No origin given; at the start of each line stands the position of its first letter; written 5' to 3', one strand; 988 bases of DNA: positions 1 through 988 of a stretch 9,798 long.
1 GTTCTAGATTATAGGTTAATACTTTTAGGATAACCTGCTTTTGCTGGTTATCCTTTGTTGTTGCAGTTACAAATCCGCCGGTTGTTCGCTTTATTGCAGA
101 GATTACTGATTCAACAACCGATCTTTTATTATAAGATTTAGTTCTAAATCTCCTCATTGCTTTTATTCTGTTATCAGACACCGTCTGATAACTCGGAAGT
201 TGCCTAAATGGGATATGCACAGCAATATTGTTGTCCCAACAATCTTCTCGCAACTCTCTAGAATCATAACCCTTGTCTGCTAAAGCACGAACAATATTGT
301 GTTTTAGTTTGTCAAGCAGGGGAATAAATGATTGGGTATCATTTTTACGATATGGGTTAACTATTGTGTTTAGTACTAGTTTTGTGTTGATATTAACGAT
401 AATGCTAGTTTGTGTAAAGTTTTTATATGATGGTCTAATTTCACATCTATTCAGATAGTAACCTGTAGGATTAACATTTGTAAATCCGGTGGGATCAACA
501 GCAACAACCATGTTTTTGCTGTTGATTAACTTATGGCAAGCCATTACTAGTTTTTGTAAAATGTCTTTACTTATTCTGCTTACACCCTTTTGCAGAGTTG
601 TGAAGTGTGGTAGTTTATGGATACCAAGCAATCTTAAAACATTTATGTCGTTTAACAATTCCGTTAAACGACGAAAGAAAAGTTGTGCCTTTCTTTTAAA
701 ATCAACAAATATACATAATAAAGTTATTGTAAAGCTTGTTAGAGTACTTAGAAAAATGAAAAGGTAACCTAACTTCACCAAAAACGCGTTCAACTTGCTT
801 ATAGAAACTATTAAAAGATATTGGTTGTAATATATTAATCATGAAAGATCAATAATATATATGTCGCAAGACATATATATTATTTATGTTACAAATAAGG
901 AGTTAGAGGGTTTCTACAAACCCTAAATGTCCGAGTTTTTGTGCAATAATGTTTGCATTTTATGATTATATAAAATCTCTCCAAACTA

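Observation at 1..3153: Accessory islet: IS element, AAA+/wHTH/PD-(D/E)xK-like ATPase and RHH-PIN pair, all co-oriented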

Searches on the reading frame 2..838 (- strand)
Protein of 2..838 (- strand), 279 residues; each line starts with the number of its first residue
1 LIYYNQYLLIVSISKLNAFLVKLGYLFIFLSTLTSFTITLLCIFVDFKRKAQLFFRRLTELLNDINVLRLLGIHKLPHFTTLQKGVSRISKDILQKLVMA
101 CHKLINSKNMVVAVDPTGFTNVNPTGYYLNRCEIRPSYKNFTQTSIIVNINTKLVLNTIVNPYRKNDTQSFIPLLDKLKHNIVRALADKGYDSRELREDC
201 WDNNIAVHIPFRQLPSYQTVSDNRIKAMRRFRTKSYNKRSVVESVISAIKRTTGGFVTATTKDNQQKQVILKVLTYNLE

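Call 8: search_protein_families(library=pfam, proteins=[window:2-838:-], max_evalue=0.01)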
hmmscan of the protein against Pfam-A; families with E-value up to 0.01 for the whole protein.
seq(279 aa): 2 families
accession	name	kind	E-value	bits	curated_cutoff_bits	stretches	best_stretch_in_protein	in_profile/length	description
PF01609.27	DDE_Tnp_1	-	3.5e-16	60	23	1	109-278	4-200/200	Transposase DDE domain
PF13751.12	DDE_Tnp_1_6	-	0.0013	19.5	25.1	1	196-279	38-122/125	Transposase DDE domain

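Call 10: search_protein_families(library=ncbifam, proteins=[window:2-838:-], max_evalue=0.1)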
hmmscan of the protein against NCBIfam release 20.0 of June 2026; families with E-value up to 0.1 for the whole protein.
seq(279 aa): 8 families
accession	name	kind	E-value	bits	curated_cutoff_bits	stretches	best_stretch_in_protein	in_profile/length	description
NF033579.1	transpos_IS5_2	equivalog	8.3e-37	127.2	140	1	37-278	43-287/289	IS5 family transposase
NF033593.1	transpos_ISNCY_1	equivalog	6.1e-15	54.8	325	2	148-279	307-440/444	ISNCY family transposase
NF033551.1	transpos_IS1182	equivalog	9.6e-11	41.2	270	1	145-216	271-344/488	IS1182 family transposase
NF033580.1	transpos_IS5_3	equivalog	7.5e-09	35.5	110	1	152-251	137-230/258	IS5 family transposase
NF033581.1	transpos_IS5_4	equivalog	1.8e-08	34.1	140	1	144-279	157-285/285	IS5 family transposase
NF033578.1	transpos_IS5_1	equivalog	1.7e-06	27.4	275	1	146-278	288-413/419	IS5 family transposase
NF033520.1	transpos_IS982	equivalog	5.7e-06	26.1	130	1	154-278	125-241/243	IS982 family transposase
NF033592.1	transpos_IS4_1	equivalog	0.0015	17.7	115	1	86-224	73-219/332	IS4 family transposase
